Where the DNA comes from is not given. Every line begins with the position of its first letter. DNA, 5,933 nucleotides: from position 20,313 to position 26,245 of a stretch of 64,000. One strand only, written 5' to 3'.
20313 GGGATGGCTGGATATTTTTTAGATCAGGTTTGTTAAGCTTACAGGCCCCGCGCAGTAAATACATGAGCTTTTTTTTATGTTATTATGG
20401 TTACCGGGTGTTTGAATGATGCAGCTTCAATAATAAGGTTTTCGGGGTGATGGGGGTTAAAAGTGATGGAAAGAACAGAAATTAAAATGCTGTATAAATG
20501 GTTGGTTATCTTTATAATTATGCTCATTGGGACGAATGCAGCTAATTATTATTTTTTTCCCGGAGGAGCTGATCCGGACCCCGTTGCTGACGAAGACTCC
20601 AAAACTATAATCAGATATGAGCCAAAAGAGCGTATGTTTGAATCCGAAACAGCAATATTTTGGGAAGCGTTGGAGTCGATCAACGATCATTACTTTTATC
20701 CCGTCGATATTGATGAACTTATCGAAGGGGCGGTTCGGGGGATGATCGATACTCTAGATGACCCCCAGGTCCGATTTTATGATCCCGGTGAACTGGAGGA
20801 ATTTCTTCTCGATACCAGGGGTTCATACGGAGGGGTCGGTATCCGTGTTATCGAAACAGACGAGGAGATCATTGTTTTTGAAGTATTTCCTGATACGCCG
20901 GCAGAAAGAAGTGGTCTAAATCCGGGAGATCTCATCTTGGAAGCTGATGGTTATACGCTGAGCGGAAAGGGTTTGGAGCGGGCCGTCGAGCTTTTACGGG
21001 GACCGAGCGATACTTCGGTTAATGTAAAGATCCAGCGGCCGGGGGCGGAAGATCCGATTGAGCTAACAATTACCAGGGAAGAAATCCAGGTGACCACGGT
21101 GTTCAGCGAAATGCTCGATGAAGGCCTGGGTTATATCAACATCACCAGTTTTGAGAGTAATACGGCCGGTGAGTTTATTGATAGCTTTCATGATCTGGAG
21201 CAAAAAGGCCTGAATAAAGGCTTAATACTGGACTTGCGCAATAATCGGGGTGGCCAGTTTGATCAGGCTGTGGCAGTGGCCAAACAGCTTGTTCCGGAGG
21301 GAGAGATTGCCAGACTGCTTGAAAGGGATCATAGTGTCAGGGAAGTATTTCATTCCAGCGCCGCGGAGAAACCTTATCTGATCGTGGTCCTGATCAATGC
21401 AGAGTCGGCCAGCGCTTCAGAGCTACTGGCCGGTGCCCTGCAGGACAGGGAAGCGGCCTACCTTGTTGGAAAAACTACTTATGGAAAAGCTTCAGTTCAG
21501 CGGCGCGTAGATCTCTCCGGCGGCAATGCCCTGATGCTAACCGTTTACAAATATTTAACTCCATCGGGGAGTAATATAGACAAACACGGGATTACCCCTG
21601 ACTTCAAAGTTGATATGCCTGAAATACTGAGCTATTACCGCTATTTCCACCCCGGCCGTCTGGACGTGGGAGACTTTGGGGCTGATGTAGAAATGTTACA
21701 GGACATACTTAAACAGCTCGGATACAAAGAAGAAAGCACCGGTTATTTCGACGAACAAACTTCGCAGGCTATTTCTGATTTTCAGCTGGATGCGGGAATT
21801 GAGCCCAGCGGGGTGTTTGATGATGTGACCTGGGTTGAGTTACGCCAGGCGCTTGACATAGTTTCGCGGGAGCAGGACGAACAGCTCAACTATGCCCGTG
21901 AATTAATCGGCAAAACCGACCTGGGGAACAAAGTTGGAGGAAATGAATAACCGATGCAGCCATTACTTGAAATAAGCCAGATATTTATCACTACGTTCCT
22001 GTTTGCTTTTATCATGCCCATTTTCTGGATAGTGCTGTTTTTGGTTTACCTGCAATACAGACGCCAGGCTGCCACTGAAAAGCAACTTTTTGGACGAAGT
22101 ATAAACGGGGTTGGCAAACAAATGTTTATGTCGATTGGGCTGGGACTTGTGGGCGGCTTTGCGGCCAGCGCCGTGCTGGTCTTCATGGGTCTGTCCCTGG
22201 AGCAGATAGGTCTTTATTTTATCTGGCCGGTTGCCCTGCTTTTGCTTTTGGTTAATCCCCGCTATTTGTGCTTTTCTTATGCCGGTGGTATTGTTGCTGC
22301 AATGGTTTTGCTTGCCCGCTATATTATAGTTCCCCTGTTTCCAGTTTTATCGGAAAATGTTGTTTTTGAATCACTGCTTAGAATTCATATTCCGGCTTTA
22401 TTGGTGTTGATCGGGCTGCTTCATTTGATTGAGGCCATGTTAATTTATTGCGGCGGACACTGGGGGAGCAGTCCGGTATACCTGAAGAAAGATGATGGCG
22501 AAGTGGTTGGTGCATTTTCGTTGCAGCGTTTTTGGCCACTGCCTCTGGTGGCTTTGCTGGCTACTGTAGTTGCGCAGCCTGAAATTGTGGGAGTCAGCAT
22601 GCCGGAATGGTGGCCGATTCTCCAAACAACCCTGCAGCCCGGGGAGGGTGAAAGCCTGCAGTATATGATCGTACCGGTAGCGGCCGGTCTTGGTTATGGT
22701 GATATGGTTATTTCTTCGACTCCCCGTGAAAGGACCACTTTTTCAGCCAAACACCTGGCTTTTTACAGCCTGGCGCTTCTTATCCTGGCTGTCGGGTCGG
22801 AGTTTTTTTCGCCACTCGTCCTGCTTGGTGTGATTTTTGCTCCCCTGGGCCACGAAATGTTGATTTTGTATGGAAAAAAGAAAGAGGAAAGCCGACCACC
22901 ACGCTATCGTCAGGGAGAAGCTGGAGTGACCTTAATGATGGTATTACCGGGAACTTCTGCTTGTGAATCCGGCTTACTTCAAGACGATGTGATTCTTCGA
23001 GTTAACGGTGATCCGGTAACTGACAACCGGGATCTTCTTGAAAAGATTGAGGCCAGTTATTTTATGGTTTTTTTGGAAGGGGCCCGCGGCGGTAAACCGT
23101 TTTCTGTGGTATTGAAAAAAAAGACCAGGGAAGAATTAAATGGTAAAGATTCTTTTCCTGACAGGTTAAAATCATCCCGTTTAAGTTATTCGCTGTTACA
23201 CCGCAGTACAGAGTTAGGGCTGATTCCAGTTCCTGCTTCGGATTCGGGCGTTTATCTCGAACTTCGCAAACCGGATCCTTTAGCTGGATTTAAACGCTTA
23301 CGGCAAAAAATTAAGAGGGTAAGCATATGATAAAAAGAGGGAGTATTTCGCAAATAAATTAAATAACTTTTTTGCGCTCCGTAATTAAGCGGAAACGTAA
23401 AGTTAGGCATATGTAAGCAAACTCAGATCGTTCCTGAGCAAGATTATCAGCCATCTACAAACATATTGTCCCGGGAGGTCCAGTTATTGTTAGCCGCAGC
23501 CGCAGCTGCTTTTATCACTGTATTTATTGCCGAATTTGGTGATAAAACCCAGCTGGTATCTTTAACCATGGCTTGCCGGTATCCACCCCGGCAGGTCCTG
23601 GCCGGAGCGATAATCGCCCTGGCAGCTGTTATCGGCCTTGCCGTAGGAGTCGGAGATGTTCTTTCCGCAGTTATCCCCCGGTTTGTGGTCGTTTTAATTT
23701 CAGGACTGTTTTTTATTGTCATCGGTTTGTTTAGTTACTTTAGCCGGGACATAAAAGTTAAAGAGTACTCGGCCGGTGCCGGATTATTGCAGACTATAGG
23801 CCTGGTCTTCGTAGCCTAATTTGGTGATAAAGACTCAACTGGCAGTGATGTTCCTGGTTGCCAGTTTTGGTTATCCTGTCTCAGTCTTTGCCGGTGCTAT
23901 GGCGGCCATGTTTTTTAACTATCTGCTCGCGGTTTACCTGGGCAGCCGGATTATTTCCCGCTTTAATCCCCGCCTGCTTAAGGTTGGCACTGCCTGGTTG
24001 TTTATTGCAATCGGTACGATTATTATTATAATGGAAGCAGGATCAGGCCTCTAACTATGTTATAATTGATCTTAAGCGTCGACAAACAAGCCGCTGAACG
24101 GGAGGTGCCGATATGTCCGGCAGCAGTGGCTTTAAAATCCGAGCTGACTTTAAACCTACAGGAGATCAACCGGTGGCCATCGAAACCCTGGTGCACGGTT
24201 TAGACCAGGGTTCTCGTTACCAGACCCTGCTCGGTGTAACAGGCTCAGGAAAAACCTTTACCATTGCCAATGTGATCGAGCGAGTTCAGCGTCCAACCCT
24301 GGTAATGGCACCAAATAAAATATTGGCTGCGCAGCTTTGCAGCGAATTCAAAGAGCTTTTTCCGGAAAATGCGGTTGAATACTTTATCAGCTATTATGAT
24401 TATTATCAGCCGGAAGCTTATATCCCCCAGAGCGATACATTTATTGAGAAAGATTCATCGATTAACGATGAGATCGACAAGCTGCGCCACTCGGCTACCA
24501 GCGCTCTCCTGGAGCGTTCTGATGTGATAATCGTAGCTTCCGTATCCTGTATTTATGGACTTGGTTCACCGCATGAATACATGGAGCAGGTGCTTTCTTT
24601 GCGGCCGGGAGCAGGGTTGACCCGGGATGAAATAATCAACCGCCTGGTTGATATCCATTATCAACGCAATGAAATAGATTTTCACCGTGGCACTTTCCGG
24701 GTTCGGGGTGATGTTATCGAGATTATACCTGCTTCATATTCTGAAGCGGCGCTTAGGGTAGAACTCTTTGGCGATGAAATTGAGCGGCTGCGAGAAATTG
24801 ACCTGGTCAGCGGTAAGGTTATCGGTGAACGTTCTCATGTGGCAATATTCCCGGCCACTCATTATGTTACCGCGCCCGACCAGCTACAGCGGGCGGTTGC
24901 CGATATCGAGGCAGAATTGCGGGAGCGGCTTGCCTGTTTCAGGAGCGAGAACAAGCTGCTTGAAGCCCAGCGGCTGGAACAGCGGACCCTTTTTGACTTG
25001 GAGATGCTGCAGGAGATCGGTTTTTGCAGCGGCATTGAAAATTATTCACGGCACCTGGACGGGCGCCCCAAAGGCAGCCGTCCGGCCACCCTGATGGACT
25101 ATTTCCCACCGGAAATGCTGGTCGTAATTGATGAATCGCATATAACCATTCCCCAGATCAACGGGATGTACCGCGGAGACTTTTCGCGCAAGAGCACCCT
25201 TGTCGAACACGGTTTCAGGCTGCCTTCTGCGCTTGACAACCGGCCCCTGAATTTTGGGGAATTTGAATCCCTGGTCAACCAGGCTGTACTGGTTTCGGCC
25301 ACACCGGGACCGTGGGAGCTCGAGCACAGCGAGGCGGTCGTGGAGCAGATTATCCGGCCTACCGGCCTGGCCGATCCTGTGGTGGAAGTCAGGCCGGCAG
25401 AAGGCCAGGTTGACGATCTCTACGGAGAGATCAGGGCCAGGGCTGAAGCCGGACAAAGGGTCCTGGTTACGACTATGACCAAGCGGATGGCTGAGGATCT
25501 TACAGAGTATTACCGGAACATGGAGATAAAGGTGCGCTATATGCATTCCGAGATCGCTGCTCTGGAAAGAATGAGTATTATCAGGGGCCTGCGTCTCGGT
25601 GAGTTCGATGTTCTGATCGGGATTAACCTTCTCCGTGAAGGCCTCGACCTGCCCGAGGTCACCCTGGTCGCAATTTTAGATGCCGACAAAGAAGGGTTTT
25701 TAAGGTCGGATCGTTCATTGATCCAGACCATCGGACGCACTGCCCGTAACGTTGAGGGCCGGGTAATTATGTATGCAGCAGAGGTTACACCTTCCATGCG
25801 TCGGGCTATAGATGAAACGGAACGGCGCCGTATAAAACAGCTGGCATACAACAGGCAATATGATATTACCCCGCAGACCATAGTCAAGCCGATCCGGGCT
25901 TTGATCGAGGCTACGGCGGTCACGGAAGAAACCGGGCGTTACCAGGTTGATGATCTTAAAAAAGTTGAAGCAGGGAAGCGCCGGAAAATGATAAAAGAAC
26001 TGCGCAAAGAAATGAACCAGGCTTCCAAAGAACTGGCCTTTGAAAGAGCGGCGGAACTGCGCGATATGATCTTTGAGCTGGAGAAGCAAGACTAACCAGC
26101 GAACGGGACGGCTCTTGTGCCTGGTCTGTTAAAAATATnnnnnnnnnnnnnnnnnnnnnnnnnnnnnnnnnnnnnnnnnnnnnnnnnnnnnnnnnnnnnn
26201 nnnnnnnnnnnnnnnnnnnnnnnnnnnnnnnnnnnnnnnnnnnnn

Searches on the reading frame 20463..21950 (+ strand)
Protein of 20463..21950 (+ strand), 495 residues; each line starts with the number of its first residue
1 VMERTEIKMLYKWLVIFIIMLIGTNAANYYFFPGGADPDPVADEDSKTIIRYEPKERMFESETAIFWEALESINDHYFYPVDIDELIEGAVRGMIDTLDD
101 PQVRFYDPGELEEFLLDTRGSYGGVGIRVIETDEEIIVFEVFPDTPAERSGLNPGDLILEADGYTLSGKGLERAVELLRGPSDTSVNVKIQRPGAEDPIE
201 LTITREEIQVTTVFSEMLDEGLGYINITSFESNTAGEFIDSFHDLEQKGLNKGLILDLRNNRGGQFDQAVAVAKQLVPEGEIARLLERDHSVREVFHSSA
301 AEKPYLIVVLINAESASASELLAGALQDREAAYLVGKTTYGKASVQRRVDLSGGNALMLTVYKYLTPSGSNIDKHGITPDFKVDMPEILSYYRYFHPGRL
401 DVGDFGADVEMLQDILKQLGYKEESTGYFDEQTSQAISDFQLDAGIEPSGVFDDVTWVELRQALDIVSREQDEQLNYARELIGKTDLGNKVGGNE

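Call 21: search_protein_families(library=pfam, proteins=[window:20463-21950:+], max_evalue=0.00001)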
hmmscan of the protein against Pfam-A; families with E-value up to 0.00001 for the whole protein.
window:20463-21950:+ (495 aa): 6 families
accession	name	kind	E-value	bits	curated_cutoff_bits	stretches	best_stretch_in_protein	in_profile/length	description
PF03572.23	Peptidase_S41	-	2.7e-46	157.6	24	1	222-383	2-165/165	Peptidase family S41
PF01471.23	PG_binding_1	-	3.4e-14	53.2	23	1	406-458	2-55/57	Putative peptidoglycan binding domain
PF13180.12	PDZ_2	-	1.5e-10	41.6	27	1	123-201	1-78/80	PDZ domain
PF17820.7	PDZ_6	-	9.4e-10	38.5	27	1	141-192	5-54/54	PDZ domain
PF00595.29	PDZ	-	1.2e-09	38.9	23.2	1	121-191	8-81/81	PDZ domain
PF22694.1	CtpB_N-like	-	1.9e-08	35.1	27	1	61-103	36-78/85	Activating protease CtpB N-terminal domain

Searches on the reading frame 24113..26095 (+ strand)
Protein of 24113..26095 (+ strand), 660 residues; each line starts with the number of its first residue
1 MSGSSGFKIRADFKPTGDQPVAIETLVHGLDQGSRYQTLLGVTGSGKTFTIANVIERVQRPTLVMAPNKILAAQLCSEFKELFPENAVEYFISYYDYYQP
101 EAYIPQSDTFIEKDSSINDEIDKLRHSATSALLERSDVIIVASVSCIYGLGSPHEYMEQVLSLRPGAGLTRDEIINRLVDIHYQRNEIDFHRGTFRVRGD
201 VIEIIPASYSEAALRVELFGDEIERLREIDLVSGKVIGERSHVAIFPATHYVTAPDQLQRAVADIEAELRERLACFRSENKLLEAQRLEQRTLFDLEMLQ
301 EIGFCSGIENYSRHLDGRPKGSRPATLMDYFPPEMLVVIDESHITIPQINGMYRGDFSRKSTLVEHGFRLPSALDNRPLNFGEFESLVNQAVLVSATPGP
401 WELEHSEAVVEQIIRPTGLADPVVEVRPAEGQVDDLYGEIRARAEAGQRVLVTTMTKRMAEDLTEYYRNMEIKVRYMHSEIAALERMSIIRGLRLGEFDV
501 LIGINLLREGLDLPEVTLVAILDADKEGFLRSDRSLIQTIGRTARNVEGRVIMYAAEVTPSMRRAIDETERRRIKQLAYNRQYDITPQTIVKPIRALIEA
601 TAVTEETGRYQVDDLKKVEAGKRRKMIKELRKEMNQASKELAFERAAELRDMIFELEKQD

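Call 21: search_protein_families(library=pfam, proteins=[window:24113-26095:+], max_evalue=0.00001)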
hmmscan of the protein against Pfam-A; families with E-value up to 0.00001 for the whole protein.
window:24113-26095:+ (660 aa): 6 families
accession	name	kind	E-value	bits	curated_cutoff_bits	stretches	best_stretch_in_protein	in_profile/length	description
PF17757.6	UvrB_inter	-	3.7e-33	114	22.9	1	161-251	1-91/91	UvrB interaction domain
PF12344.14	UvrB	-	4.1e-19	68.6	27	1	553-595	1-43/43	Ultra-violet resistance protein B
PF00271.37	Helicase_C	-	7.6e-19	68.4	23.5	1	435-546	5-109/110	Helicase conserved C-terminal domain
PF02151.25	UVR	-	1.7e-11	43.9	21.5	1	625-659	2-36/36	UvrB/uvrC motif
PF04851.21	ResIII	-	4.4e-10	40.1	22.5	1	14-140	3-130/164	Type III restriction enzyme, res subunit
PF00270.35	DEAD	-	4e-06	27.1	26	0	37-87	17-73/167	DEAD/DEAH box helicase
